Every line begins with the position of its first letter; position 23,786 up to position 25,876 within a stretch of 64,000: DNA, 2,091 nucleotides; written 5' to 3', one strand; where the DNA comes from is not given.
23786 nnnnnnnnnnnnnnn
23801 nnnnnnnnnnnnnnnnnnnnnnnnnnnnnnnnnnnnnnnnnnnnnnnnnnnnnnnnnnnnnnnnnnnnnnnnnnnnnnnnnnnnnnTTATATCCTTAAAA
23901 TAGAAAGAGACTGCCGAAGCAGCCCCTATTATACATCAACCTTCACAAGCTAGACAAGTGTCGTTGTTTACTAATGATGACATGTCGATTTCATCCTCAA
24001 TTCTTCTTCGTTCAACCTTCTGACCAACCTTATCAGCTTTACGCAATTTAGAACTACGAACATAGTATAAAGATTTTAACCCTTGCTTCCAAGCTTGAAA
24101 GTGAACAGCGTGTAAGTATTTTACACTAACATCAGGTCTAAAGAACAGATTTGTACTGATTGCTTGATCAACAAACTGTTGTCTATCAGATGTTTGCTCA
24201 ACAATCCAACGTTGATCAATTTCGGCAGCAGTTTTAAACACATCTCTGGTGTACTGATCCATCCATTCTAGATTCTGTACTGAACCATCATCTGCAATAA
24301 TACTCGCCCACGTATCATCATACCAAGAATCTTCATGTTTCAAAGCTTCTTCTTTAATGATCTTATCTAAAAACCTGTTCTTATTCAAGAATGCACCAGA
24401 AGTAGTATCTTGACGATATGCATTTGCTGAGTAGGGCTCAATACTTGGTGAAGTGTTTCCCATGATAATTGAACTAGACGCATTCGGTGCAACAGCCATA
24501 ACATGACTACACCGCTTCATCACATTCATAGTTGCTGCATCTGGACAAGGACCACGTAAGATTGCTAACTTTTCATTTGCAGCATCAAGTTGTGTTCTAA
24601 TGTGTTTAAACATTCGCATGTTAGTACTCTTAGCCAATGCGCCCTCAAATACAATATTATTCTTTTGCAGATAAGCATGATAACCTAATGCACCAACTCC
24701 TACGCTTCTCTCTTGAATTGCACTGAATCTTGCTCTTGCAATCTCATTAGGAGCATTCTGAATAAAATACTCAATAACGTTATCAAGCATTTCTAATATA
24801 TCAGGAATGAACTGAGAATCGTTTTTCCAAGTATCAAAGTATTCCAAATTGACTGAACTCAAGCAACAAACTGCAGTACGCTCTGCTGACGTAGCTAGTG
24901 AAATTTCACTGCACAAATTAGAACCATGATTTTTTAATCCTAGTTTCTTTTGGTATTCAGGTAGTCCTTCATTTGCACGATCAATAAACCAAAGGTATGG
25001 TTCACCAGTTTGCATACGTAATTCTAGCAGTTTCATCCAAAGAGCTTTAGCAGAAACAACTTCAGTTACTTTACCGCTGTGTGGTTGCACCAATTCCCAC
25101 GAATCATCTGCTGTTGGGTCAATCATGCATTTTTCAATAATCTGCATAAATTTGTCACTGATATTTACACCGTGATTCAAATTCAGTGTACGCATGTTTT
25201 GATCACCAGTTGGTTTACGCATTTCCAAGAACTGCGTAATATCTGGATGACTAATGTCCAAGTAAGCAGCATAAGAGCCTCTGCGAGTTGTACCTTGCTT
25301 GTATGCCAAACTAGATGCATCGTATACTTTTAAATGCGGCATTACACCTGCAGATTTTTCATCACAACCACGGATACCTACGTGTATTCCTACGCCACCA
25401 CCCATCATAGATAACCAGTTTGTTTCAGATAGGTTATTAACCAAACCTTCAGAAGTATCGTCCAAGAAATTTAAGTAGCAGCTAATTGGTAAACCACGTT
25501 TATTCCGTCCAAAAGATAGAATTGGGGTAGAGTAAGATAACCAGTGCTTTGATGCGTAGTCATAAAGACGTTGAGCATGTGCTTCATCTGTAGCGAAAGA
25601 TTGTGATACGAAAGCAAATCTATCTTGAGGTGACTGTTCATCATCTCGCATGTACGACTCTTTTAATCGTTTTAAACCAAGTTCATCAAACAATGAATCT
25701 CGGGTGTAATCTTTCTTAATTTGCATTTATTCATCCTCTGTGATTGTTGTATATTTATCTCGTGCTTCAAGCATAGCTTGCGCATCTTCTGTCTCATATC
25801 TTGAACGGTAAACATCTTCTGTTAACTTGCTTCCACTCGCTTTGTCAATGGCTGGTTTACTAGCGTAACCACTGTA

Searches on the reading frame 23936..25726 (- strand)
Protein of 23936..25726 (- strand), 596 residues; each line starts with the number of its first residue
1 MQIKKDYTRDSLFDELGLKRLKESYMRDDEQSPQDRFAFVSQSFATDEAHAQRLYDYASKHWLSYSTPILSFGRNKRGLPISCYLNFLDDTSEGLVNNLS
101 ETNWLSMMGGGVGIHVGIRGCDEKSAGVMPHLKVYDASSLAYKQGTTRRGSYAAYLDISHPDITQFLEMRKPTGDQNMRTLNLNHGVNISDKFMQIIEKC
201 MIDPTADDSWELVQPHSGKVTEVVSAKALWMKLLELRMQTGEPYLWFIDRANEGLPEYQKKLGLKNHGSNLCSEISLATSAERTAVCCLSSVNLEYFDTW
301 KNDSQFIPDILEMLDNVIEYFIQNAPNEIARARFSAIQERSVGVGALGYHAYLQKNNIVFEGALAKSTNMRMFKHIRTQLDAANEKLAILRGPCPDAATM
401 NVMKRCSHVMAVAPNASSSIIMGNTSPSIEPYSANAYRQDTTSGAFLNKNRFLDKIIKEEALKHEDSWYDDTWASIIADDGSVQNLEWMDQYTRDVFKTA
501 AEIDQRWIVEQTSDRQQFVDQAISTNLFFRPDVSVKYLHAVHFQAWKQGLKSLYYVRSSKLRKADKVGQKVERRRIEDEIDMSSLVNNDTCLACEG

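Call 12: search_protein_families(library=phrogs, proteins=[window:23936-25726:-], max_evalue=0.00001)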
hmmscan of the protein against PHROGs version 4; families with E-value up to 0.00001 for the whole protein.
window:23936-25726:- (596 aa): 11 families
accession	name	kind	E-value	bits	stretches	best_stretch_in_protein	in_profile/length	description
phrog_84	-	DNA, RNA and nucleotide metabolism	1.3e-147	494.5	1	6-595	191-795/975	ribonucleoside-diphosphate reductase large subunit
phrog_3844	-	moron, auxiliary metabolic gene and host takeover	1.5e-52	180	2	405-569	313-441/451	NrdA-like aerobic NDP reductase large subunit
phrog_30939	-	DNA, RNA and nucleotide metabolism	1.6e-42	146.5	1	60-556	478-958/977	ribonucleotide reductase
phrog_3987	-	DNA, RNA and nucleotide metabolism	7e-41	141.3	2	7-199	135-346/467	ribonucleotide reductase large subunit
phrog_12229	-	DNA, RNA and nucleotide metabolism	8.2e-23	81.6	2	146-276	472-576/577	ribonucleotide reductase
phrog_33412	-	unknown function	2.1e-18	67.4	1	436-558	4-122/140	-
phrog_22953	-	DNA, RNA and nucleotide metabolism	1.1e-16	62.5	1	117-200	13-96/201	ribonucleotide reductase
phrog_367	-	DNA, RNA and nucleotide metabolism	2.8e-15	56.6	1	144-552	278-645/701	ribonucleotide reductase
phrog_29665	-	unknown function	2.4e-13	51.3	1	284-414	9-150/150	-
phrog_6132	-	DNA, RNA and nucleotide metabolism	4.1e-10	40.5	1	33-159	166-301/530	ribonucleotide reductase large subunit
phrog_10616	-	DNA, RNA and nucleotide metabolism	6.9e-08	33.7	0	495-561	13-96/111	ribonucleotide reductase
